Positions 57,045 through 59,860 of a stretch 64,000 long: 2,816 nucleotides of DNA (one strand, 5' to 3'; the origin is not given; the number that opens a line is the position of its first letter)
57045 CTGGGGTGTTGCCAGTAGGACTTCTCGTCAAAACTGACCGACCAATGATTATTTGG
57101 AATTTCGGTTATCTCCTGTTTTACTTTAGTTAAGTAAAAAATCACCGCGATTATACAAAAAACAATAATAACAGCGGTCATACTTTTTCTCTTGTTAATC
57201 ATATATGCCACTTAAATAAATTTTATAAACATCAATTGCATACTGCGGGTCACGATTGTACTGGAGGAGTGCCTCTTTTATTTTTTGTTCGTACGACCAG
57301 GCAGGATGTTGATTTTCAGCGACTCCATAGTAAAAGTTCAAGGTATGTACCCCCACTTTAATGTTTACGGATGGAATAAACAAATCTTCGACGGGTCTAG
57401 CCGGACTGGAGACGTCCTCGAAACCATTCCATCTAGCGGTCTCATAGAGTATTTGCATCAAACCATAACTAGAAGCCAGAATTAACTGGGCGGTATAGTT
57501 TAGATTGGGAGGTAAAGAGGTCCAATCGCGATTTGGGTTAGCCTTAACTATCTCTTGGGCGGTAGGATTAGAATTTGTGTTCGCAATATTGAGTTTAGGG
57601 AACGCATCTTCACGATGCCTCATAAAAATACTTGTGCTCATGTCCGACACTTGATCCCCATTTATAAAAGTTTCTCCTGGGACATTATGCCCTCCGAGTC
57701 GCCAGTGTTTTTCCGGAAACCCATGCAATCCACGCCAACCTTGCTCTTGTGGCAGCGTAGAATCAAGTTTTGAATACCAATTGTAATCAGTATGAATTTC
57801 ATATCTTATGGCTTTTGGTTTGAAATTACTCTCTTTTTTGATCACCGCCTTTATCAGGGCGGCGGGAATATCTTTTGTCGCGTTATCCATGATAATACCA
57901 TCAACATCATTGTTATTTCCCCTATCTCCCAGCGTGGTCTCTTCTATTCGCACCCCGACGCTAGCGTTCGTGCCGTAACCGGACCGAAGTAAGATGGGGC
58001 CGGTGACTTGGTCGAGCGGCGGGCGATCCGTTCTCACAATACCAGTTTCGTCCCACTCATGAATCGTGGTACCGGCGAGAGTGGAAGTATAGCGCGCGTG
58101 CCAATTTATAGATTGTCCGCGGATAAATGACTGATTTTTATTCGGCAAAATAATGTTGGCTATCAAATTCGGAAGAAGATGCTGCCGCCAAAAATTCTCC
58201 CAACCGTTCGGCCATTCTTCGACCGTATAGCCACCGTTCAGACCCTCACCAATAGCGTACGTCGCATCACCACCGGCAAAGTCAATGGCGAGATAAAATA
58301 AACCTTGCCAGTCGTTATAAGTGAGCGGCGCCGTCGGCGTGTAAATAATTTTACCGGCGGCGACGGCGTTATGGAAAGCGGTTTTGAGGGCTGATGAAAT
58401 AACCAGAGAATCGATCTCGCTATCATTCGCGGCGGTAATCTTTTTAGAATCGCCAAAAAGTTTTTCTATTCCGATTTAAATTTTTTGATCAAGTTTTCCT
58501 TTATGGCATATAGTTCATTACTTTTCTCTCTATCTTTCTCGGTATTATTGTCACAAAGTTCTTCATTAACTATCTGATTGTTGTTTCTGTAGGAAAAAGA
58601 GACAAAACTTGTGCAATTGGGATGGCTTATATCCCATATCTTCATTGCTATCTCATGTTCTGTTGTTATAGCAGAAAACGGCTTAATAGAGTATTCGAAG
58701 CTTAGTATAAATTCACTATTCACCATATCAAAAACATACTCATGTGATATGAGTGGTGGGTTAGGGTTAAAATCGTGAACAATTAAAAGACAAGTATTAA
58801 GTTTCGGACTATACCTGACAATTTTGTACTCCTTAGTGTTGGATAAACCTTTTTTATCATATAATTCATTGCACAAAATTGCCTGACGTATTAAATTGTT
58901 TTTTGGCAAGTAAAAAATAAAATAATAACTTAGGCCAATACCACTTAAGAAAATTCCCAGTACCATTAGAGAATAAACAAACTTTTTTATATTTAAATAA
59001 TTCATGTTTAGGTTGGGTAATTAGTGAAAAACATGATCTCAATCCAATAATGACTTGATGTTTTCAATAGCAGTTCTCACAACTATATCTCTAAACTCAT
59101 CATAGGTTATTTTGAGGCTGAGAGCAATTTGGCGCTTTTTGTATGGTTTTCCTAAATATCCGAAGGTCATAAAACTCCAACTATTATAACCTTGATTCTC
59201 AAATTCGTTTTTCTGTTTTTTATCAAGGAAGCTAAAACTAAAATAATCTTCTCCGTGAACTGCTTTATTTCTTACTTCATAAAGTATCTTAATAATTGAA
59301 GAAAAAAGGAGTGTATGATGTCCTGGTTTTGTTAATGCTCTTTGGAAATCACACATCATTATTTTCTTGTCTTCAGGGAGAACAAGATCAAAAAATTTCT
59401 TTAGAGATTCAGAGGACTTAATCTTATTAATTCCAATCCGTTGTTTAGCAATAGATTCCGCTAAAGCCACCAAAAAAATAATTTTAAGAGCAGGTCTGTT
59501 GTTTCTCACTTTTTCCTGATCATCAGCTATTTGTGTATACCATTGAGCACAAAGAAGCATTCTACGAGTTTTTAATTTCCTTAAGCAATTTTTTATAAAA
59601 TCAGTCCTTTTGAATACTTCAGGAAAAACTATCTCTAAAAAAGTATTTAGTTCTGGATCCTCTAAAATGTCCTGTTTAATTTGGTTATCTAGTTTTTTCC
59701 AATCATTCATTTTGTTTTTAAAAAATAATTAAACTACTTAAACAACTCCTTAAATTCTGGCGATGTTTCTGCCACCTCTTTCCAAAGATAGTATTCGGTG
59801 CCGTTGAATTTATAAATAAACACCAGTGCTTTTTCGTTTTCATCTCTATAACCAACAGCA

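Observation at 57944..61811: Perfect 503-bp direct repeat placed exactly at the constant-trunk / variable-C-terminus junction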

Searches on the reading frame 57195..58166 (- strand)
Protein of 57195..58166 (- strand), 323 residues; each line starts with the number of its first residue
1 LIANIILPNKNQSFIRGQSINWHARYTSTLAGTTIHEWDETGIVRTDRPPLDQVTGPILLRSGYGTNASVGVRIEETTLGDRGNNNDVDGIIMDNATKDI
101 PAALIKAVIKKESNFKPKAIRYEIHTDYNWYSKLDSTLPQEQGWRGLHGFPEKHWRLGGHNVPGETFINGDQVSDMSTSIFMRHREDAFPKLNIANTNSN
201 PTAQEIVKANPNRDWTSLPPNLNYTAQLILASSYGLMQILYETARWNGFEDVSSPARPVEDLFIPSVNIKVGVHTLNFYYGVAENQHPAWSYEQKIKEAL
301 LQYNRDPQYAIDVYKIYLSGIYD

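Call 21: find_encoding_contigs(protein=window:57195-58166:-, flank=10000, max_places=10)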
Protein window:57195-58166:- (323 aa): 1 contig read that carries it; 1 place shown.
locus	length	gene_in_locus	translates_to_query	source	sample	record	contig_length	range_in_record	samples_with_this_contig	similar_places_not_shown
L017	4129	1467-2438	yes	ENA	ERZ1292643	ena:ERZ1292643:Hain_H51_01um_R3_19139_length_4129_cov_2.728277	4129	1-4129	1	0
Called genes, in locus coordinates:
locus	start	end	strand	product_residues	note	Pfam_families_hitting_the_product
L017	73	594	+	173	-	-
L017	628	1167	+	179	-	-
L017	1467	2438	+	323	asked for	PF01464:SLT (faint)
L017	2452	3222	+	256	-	PF13517:FG-GAP_3 (weak)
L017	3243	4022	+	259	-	-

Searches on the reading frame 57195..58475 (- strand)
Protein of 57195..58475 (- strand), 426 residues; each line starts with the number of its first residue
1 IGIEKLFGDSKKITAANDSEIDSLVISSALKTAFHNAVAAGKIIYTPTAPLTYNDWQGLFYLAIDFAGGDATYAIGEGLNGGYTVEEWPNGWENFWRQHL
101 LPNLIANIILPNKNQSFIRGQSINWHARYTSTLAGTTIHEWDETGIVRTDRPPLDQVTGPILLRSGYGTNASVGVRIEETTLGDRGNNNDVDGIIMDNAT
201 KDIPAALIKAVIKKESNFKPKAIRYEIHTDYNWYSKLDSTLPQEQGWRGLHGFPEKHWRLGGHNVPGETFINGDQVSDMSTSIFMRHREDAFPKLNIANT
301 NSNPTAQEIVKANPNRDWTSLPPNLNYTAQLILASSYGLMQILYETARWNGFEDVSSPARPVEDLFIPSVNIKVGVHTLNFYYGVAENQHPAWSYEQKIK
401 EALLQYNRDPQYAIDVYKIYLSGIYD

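Call 9: search_protein_families(library=pfam, proteins=[window:57195-58475:-], max_evalue=0.01)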
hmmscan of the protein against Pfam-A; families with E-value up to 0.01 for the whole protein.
window:57195-58475:- (426 aa): 1 family
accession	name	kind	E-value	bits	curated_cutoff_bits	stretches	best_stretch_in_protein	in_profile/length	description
PF01464.25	SLT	-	2e-10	40.7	21.3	1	335-407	36-95/117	Transglycosylase SLT domain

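Call 43: find_related_loci(query=window:57195-58475:-, collection=metagenome_contigs, flank=8000)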
Query window:57195-58475:- (426 aa) in metagenome_contigs; peptide patterns used: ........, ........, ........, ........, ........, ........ (x = any residue, [..] = any of these).
39 stretches matched a pattern; 2 encode a relative of the query (tblastn E <= 1e-3); 2 distinct loci.
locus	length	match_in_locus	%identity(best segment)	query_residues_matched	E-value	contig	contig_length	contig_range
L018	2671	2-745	100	179-426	3e-180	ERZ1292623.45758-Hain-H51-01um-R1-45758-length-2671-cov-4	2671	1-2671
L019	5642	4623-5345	56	188-426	1e-82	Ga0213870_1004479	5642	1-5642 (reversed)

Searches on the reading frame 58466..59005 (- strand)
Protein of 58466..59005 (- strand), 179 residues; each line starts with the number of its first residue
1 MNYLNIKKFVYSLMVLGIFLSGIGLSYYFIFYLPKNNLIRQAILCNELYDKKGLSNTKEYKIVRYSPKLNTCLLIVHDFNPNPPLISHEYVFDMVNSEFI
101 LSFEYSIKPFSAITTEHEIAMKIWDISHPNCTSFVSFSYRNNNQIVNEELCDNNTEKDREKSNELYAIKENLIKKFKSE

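Call 9: search_protein_families(library=pfam, proteins=[window:58466-59005:-], max_evalue=0.01)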
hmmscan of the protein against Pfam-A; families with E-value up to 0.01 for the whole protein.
window:58466-59005:- (179 aa): 0 families

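Call 22: find_encoding_contigs(protein=window:58466-59005:-, flank=10000, max_places=10)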
Protein window:58466-59005:- (179 aa): 1 contig read that carries it; 1 place shown.
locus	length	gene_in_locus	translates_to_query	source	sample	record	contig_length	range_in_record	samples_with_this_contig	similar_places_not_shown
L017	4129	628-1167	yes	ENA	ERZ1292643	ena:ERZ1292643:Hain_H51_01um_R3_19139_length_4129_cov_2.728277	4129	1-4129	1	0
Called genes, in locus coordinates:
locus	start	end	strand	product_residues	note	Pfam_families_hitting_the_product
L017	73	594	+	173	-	-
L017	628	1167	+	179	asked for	-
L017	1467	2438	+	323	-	PF01464:SLT (faint)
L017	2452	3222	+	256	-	PF13517:FG-GAP_3 (weak)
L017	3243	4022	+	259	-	-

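Call 57: search_protein_families(library=ncbifam, proteins=[window:58466-59005:-], max_evalue=0.01)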
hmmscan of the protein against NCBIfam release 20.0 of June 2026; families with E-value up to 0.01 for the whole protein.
window:58466-59005:- (179 aa): 0 families

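Call 69: search_protein_families(library=padloc, proteins=[window:58466-59005:-], max_evalue=0.01)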
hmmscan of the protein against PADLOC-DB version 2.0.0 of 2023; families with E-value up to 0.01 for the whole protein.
window:58466-59005:- (179 aa): 0 families

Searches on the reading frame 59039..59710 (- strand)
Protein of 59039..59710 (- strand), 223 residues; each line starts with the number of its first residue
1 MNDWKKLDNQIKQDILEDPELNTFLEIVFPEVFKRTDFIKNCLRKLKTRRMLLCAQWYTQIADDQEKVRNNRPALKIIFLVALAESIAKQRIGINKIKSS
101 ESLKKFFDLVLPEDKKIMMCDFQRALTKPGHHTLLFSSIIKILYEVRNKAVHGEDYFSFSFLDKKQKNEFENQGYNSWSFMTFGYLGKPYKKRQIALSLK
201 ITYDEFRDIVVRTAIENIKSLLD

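Call 9: search_protein_families(library=pfam, proteins=[window:59039-59710:-], max_evalue=0.01)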
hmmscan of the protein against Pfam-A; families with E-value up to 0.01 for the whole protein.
window:59039-59710:- (223 aa): 0 families

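Call 57: search_protein_families(library=ncbifam, proteins=[window:59039-59710:-], max_evalue=0.01)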
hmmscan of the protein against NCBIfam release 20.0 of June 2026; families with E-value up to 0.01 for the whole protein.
window:59039-59710:- (223 aa): 0 families

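Call 69: search_protein_families(library=padloc, proteins=[window:59039-59710:-], max_evalue=0.01)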
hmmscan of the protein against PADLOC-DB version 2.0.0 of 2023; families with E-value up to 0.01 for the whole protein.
window:59039-59710:- (223 aa): 0 families

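Call 73: find_encoding_contigs(protein=window:59039-59710:-, flank=10000, max_places=10)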
Protein window:59039-59710:- (223 aa): 2 contigs read that carry it; 2 places shown.
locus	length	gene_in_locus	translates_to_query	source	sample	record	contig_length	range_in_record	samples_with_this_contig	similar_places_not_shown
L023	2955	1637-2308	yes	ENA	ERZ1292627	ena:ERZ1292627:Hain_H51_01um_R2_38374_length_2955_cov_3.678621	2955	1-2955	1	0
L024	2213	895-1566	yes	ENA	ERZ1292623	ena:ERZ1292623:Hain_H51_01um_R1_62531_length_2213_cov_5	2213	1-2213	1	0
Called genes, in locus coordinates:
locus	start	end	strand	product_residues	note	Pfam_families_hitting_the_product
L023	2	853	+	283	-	?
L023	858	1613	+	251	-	PF13517:FG-GAP_3 (faint)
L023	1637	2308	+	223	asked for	-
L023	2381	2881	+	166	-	-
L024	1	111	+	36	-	?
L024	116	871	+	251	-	PF13517:FG-GAP_3 (faint)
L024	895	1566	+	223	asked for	-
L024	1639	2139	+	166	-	-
